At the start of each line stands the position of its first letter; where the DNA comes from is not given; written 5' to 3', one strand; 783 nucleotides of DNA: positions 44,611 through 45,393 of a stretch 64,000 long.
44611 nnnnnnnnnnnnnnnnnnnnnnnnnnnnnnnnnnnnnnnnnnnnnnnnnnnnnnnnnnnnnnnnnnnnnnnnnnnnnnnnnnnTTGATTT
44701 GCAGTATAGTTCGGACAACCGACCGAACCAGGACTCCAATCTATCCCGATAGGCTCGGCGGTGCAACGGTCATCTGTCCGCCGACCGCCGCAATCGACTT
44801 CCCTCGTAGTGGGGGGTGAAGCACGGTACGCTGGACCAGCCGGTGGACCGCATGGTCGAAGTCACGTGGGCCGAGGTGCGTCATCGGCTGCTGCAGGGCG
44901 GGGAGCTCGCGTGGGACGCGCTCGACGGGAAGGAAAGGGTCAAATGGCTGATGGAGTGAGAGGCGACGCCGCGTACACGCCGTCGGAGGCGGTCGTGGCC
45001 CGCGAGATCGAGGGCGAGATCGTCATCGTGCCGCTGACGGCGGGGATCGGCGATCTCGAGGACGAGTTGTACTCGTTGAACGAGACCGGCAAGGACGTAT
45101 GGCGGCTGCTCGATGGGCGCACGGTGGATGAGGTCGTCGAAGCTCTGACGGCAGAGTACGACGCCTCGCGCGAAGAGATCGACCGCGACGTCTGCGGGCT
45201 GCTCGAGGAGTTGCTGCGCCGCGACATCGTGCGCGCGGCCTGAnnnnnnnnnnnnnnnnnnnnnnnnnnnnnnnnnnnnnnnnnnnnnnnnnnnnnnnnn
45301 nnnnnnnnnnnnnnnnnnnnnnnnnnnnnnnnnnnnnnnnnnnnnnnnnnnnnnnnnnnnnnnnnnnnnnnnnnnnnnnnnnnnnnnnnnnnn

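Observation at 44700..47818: Orphan lasso-peptide-type RRE (PqqD family) with ABC exporter and TetR regulator but no cyclase or protease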

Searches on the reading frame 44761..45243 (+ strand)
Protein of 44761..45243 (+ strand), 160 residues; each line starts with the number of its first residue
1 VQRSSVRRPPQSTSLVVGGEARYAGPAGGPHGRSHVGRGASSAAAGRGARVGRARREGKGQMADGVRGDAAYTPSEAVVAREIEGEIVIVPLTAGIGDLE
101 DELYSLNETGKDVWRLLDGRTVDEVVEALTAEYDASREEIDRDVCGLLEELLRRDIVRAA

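Call 4: search_protein_families(library=pfam, proteins=[window:44761-45243:+], max_evalue=0.01)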
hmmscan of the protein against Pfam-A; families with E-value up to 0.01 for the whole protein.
window:44761-45243:+ (160 aa): 1 family
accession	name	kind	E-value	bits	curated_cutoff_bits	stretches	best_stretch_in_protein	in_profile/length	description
PF05402.18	PqqD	-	1.4e-18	67.4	23.4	1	89-157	4-67/67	Coenzyme PQQ synthesis protein D (PqqD)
